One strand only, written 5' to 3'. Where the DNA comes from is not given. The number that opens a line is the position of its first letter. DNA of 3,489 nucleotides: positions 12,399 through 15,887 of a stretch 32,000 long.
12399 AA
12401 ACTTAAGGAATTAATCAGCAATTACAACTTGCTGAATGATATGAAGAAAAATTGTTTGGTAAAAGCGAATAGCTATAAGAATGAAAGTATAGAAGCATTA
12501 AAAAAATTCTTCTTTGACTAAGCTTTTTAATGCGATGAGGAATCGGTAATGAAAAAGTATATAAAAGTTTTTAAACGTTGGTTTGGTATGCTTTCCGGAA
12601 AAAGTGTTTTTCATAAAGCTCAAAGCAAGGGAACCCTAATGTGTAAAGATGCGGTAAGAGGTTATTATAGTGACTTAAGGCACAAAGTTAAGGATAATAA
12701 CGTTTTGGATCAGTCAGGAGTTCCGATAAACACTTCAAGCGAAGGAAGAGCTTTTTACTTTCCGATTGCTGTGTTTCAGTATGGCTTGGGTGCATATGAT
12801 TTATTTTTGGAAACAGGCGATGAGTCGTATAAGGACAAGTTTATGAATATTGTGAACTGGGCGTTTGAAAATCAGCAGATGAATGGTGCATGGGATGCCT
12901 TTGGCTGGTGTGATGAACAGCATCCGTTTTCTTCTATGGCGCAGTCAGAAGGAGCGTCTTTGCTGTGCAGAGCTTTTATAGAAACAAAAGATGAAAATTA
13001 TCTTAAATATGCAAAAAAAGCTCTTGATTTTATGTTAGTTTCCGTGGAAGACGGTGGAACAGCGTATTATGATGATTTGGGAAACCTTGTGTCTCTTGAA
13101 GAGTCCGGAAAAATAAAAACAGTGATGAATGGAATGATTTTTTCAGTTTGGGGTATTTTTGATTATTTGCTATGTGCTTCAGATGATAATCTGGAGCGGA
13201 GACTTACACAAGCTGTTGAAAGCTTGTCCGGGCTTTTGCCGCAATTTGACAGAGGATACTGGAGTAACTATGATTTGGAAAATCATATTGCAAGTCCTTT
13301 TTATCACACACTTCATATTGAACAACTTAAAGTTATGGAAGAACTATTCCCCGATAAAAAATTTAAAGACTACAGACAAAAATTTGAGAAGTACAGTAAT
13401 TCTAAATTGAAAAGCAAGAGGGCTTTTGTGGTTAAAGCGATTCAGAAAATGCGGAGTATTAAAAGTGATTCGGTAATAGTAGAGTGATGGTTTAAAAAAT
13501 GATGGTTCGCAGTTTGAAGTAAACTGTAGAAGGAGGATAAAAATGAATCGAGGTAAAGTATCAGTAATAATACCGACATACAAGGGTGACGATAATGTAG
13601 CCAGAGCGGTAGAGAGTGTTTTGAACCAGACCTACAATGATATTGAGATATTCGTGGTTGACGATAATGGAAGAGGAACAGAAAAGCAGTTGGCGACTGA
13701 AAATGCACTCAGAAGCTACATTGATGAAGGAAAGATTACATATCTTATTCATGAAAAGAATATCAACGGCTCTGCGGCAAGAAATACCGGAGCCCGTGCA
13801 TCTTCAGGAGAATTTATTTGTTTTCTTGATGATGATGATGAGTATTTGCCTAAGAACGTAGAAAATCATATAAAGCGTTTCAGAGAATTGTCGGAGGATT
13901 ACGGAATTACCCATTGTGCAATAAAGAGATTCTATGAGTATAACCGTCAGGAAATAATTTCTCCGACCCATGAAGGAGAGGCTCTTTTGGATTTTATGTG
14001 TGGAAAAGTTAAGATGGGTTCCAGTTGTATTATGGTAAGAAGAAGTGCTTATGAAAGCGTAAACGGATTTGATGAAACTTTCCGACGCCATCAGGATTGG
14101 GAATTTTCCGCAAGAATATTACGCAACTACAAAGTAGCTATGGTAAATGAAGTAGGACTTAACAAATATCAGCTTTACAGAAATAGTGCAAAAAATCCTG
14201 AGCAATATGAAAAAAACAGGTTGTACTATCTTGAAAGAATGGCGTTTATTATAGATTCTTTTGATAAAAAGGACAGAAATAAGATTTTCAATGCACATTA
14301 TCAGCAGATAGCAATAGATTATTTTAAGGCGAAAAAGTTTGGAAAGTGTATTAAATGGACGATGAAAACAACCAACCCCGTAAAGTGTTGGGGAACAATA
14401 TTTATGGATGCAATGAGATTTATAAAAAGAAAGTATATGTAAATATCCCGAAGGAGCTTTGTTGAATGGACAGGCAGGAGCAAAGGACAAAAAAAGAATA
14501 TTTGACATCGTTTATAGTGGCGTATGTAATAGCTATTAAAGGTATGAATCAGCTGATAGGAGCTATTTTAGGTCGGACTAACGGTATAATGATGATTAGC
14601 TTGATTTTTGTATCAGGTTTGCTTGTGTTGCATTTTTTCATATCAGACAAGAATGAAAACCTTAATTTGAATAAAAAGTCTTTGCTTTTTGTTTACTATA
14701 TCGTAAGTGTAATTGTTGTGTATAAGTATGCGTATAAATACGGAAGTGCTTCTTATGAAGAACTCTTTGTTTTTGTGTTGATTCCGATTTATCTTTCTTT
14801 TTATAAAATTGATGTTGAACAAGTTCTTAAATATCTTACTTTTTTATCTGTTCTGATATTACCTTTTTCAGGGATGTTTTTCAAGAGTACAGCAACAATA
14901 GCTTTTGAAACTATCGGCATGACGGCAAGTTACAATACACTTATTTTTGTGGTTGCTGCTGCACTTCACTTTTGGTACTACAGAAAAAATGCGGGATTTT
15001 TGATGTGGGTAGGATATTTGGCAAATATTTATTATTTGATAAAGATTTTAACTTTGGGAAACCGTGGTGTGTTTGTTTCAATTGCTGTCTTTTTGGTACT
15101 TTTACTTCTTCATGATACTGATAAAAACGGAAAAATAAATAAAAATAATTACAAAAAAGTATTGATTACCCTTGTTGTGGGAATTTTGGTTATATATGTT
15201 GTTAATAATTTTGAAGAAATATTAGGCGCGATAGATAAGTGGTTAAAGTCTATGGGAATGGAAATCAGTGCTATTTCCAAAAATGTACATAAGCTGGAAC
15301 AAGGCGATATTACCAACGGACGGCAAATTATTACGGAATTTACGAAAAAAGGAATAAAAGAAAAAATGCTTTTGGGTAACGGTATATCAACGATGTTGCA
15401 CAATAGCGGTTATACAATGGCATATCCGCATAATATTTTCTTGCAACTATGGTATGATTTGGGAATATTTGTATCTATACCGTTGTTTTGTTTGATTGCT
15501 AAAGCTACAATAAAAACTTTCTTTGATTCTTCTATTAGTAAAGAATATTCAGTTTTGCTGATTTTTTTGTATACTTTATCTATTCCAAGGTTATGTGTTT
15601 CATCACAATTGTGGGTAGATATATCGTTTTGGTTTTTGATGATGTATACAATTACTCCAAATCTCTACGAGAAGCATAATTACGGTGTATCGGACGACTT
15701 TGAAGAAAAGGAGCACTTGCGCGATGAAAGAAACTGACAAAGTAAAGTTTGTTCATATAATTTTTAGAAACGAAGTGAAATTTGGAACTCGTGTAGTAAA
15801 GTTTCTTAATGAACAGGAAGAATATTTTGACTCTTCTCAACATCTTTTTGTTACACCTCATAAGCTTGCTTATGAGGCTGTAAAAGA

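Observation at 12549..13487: Cytoplasmic homologue of heparan-type glucuronyl C5-epimerase in a Wzx/Wzy locus that also makes UDP-GlcA and UDP-GalA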

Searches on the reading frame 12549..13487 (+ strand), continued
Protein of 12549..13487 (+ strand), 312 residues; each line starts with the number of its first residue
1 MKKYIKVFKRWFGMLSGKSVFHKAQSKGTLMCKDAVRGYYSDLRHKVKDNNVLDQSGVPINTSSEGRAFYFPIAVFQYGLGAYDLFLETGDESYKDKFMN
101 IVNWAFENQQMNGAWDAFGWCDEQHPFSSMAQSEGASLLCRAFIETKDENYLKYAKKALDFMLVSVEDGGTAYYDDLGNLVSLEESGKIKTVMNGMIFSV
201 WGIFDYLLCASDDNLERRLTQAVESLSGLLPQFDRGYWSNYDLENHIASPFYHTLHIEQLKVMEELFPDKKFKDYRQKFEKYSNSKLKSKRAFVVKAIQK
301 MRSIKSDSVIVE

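Call 66: list_cluster_members(proteins=[P0195, P0124, P0202, P0210, P0213, P0263])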
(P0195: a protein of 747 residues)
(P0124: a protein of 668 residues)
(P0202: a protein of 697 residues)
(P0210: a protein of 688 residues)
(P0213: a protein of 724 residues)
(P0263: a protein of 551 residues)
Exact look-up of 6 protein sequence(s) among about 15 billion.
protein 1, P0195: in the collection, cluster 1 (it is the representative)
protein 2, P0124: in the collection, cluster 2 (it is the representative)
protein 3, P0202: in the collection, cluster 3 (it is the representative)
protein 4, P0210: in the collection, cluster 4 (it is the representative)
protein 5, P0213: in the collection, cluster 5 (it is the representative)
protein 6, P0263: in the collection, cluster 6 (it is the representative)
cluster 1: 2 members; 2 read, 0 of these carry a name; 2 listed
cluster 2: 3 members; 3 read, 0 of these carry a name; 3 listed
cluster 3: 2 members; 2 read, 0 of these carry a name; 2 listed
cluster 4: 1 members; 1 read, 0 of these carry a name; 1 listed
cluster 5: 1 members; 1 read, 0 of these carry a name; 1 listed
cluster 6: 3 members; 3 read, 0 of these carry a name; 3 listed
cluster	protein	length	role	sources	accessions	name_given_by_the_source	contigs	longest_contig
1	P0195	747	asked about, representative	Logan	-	-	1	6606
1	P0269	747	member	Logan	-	-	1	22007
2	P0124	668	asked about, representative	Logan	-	-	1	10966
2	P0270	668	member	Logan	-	-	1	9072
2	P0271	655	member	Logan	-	-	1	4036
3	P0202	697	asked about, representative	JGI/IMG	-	-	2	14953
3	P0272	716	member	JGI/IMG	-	-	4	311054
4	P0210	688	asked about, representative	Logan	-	-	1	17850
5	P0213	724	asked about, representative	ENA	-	-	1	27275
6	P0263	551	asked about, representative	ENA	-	-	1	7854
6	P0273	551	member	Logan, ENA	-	-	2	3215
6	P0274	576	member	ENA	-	-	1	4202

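Call 72: find_encoding_contigs(protein=P0269, flank=10000, max_places=2)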
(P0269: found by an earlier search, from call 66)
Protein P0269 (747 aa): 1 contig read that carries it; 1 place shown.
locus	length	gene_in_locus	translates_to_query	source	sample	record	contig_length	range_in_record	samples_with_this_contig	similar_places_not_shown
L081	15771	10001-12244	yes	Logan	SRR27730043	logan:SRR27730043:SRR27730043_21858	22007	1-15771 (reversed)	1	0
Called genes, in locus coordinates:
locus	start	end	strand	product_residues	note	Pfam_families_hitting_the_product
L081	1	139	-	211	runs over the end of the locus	PF07963:N_methyl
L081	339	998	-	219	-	PF07963:N_methyl, PF08334:T2SSG (weak)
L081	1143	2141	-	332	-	-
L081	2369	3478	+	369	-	PF02475:TRM5-TYW2_MTfase, PF05050:Methyltransf_21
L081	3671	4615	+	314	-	PF04041:Glyco_hydro_130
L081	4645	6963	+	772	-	PF13439:Glyco_transf_4, PF00534:Glycos_transf_1, PF13692:Glyco_trans_1_4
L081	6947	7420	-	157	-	PF02663:FmdE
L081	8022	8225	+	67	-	-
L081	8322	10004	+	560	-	-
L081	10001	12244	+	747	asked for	PF01943:Polysacc_synt, PF13440:Polysacc_synt_3, PF06662:C5-epim_C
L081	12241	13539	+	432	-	PF13231:PMT_2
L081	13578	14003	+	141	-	PF00334:NDK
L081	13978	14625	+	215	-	PF04055:Radical_SAM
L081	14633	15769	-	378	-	?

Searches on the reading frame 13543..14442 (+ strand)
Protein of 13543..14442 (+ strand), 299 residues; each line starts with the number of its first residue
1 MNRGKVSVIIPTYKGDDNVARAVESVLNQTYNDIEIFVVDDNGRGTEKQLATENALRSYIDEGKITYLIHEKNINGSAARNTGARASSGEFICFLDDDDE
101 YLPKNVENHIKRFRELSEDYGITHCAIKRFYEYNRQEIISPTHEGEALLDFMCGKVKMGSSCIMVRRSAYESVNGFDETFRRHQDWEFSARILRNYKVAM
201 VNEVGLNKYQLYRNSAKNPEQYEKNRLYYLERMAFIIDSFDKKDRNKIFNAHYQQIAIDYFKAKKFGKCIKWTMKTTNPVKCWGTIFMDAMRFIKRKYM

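Call 8: search_protein_families(library=pfam, proteins=[window:13543-14442:+], max_evalue=0.001)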
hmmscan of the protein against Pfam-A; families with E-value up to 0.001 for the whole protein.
window:13543-14442:+ (299 aa): 3 families
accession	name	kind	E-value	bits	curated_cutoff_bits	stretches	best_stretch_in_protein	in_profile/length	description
PF00535.33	Glycos_transf_2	-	2.7e-28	99.5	23.3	1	7-170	1-164/168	Glycosyl transferase family 2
PF10111.15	Glyco_tranf_2_2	-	2.3e-14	54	27.3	1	7-227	1-230/276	Glycosyltransferase like family 2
PF13641.12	Glyco_tranf_2_3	-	2.4e-07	31.4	27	1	6-191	3-193/230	Glycosyltransferase like family 2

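Call 27: search_protein_families(library=ncbifam, proteins=[window:13543-14442:+], max_evalue=0.00001)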
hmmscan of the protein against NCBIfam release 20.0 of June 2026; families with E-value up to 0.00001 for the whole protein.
window:13543-14442:+ (299 aa): 15 families
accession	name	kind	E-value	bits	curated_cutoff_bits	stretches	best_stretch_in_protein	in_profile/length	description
NF041875.1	EPS_EpsD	equivalog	6e-20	71.9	370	1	6-197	1-193/325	exopolysaccharide biosynthesis glycosyltransferase EpsD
NF053739.1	GlytfEpsEBac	equivalog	3.8e-19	68.7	450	1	5-194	2-187/265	glycosyltransferase EpsE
NF050050.1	ProtGlycPglI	equivalog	4.2e-18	65.8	500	1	5-185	3-179/306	GalNAc(5)-diNAcBac-PP-undecaprenol beta-1,3-glucosyltransferase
NF047683.1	TeichurnBiosyTuaG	equivalog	5.8e-18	65.4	400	1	4-215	6-209/252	teichuronic acid biosynthesis protein TuaG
NF007482.0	PRK10073.1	equivalog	9.8e-17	60.9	423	1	4-135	6-130/334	glycosyltransferase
NF041394.1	GtaseAglG_Halo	equivalog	1.5e-16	60.6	440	1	5-114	2-108/304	glucosyl-dolichyl phosphate glucuronosyltransferase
NF038299.1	EPS_HpsN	equivalog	2.1e-16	59.8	425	1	5-118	2-111/317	hormogonium polysaccharide biosynthesis glycosyltransferase HpsN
TIGR03965.1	mycofact_glyco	equivalog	3.5e-16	59.2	280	1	5-101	75-167/467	mycofactocin biosynthesis glycosyltransferase MftF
TIGR04283.1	glyco_like_mftF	equivalog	6.6e-15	55.3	182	1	6-203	1-180/221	TIGR04283 family arsenosugar biosynthesis glycosyltransferase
NF007453.0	PRK10018.1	equivalog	1.9e-13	50.8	382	1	4-112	6-110/280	colanic acid biosynthesis glycosyltransferase WcaA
TIGR04017.1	WcaA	equivalog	2.7e-13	50.2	495.75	1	3-112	4-109/279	colanic acid biosynthesis glycosyltransferase WcaA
NF038302.1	EPS_HpsE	equivalog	1.2e-11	44.2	300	1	6-136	3-133/307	hormogonium polysaccharide biosynthesis glycosyltransferase HpsE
TIGR03937.1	PgaC_IcaA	equivalog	3.9e-09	36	422.3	1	5-100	46-137/407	poly-beta-1,6-N-acetyl-D-glucosamine synthase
TIGR04242.1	nodulat_NodC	equivalog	5.5e-08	32.2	550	1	5-106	49-149/395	chitooligosaccharide synthase NodC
TIGR03111.1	glyc2_xrt_Gpos1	hypoth_equivalog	2.7e-06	26.4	363.95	1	5-115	50-158/439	TIGR03111 family XrtG-associated glycosyltransferase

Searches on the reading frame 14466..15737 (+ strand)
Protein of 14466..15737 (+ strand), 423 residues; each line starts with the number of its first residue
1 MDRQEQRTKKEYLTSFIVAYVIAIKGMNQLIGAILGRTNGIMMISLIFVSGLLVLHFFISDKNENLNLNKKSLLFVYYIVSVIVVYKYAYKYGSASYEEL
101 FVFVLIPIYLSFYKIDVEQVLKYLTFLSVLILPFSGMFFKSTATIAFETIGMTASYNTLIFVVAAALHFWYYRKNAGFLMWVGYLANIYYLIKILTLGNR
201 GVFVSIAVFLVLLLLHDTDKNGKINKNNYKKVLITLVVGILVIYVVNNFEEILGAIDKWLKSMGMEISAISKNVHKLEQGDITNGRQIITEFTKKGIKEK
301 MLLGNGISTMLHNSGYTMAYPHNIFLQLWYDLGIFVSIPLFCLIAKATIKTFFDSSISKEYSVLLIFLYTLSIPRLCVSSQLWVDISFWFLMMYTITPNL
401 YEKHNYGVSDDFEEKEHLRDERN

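Call 8: search_protein_families(library=pfam, proteins=[window:14466-15737:+], max_evalue=0.001)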
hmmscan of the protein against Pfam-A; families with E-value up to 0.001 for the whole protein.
window:14466-15737:+ (423 aa): 1 family
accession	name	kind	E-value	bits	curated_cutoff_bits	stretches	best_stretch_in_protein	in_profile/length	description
PF04932.20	Wzy_C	-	2.7e-08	34.2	31.7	1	188-338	4-146/149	O-Antigen ligase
